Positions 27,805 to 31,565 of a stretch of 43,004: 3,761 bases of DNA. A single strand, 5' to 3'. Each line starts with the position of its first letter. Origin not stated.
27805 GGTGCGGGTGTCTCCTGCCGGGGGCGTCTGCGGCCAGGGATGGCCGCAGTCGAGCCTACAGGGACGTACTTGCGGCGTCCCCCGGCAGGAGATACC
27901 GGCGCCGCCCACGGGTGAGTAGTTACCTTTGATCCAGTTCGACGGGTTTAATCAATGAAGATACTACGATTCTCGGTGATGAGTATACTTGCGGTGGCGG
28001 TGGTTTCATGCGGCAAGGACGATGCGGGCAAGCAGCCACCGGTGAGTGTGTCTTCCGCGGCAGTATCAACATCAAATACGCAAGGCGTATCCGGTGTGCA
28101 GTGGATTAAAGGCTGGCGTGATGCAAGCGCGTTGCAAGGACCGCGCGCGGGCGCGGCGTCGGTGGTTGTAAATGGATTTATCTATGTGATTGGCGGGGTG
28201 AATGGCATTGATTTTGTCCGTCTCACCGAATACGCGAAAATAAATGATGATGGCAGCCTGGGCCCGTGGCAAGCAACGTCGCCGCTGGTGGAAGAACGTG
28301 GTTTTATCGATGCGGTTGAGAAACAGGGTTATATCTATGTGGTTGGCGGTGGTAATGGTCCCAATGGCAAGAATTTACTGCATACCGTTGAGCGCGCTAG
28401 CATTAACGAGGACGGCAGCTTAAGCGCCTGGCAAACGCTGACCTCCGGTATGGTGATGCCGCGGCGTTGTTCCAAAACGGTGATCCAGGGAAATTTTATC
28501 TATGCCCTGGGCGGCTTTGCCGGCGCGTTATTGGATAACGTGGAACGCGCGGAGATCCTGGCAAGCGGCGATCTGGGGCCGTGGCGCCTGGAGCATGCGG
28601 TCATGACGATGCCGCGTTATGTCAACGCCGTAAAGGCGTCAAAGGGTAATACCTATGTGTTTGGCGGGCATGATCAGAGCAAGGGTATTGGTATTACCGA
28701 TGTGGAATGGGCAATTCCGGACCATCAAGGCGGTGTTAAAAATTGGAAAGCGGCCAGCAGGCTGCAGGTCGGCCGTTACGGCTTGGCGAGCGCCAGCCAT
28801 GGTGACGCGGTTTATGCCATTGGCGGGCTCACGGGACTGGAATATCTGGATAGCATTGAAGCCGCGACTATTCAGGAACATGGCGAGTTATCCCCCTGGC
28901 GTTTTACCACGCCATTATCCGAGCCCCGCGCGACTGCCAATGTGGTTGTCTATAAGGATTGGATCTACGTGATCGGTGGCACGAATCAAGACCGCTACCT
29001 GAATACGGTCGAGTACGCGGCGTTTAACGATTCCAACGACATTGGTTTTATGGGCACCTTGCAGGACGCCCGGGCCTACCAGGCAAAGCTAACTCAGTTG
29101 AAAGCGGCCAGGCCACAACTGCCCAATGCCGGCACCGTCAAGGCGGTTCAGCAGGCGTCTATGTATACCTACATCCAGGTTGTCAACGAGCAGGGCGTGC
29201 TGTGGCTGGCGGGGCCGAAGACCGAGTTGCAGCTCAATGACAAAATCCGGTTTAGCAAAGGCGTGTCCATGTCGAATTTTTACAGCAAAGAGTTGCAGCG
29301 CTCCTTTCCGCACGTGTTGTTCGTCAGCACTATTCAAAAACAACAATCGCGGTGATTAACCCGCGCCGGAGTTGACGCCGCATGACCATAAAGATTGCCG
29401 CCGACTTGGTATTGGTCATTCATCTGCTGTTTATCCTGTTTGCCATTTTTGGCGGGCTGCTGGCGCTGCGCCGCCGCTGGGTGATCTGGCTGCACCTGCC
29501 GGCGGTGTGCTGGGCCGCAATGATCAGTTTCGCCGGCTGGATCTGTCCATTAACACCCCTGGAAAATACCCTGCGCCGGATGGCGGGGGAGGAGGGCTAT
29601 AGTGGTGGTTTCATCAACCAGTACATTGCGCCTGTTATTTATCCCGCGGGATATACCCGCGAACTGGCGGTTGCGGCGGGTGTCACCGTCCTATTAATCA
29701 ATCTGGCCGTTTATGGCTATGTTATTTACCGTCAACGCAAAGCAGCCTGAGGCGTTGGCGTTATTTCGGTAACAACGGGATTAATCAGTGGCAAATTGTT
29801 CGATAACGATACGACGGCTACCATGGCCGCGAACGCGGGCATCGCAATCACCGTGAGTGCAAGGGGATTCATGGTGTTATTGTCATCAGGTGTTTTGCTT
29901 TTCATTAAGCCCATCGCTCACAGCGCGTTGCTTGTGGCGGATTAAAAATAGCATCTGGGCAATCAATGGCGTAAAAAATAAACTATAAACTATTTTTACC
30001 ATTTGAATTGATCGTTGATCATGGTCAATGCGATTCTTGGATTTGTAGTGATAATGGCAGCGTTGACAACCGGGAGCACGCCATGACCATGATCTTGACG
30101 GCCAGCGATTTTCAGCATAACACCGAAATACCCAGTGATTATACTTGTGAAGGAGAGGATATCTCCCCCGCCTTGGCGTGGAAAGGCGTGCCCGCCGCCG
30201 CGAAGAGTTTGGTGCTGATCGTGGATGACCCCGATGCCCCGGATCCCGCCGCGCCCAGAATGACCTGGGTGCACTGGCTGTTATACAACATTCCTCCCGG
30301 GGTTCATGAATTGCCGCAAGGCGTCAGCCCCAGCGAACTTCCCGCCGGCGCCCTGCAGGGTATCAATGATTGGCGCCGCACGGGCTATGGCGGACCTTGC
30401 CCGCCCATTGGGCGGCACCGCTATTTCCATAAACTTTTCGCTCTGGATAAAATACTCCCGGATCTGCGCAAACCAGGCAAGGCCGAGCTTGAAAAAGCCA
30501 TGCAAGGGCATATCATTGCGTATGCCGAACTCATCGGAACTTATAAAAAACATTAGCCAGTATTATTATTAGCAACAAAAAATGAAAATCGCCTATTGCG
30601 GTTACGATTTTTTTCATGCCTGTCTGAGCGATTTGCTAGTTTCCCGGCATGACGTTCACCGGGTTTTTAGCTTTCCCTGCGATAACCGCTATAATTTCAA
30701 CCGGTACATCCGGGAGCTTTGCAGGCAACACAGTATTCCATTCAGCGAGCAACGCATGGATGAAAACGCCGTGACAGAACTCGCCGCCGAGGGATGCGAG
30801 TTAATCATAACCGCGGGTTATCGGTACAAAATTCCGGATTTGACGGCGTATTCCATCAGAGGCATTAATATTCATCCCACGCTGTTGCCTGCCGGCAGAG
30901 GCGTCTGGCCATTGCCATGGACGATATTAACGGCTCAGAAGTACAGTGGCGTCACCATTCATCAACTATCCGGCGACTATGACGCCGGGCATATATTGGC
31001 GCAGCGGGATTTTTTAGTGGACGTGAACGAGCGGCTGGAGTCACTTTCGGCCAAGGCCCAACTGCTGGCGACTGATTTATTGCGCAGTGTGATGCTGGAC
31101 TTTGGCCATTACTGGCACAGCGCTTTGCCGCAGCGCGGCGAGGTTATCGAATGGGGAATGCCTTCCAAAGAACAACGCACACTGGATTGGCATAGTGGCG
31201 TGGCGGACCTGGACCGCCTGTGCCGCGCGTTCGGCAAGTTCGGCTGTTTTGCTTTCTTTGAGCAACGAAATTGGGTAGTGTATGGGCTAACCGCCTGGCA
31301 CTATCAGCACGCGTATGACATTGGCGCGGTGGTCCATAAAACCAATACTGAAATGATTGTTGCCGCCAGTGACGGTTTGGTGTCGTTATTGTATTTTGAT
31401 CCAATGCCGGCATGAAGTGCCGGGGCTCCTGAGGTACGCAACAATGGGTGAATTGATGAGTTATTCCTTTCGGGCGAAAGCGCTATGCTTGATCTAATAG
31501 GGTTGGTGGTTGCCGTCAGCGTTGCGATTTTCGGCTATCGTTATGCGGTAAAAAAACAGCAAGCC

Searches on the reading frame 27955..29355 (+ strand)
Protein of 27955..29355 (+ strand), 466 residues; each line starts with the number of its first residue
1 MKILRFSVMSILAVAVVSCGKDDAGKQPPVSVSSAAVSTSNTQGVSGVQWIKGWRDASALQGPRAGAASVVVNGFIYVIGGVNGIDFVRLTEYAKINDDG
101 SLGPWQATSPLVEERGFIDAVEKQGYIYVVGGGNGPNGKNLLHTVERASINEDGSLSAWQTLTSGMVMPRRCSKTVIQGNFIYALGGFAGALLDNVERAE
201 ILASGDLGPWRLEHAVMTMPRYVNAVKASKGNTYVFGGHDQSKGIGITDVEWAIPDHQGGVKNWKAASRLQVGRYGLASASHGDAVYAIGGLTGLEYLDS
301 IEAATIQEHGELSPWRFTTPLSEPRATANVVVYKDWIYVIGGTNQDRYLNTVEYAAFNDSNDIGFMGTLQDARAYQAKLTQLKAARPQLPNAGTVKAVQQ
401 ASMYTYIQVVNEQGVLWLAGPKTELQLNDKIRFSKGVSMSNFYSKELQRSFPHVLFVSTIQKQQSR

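Call 57: search_protein_families(library=pfam, proteins=[window:27955-29355:+], max_evalue=0.00001)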
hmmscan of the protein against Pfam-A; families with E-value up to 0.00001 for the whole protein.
window:27955-29355:+ (466 aa): 5 families
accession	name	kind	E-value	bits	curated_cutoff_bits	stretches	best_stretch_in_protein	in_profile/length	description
PF01344.31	Kelch_1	-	2.3e-24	85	20.1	0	63-87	1-25/46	Kelch motif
PF24681.1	Kelch_KLHDC2_KLHL20_DRC7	-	6.9e-15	55.4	50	1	220-352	50-181/221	KLHDC2/KLHL20/DRC7 Kelch-repeats domain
PF13964.12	Kelch_6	-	1.1e-11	44.7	25.3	0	63-84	1-22/50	Kelch motif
PF25210.1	Kelch_FKB95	-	1e-09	38.8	70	0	53-86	69-102/268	FKB95, Kelch-repeats domain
PF07646.21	Kelch_2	-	1e-09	38.3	21.3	0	63-84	1-21/48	Kelch motif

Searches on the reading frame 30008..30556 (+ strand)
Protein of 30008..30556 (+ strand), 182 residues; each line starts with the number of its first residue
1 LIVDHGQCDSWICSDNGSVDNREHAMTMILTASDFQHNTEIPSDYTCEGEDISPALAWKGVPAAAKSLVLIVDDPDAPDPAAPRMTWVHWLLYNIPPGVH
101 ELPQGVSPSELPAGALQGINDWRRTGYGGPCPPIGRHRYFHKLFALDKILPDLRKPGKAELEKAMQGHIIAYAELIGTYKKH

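Call 57: search_protein_families(library=pfam, proteins=[window:30008-30556:+], max_evalue=0.00001)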
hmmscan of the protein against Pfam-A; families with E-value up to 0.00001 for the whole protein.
window:30008-30556:+ (182 aa): 1 family
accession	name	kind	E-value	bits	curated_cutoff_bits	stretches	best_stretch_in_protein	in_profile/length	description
PF01161.25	PBP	-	3.3e-45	154.2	24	1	40-179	1-135/135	Phosphatidylethanolamine-binding protein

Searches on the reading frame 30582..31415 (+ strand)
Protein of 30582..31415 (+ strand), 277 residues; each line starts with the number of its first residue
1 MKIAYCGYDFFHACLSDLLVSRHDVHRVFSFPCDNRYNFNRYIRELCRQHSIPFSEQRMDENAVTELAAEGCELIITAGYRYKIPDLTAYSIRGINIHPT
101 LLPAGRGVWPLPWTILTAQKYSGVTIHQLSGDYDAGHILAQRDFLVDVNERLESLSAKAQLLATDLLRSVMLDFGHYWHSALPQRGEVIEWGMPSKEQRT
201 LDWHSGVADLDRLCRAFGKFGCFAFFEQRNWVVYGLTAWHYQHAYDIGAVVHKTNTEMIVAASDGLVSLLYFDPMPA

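Call 57: search_protein_families(library=pfam, proteins=[window:30582-31415:+], max_evalue=0.00001)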
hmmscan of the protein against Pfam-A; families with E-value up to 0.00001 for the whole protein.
window:30582-31415:+ (277 aa): 2 families
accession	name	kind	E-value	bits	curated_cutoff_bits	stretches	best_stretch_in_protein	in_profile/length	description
PF00551.24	Formyl_trans_N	-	1.4e-19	71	26.1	1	56-167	64-177/181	Formyl transferase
PF02911.23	Formyl_trans_C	-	2.9e-07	31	21.1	1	195-269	3-79/100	Formyl transferase, C-terminal domain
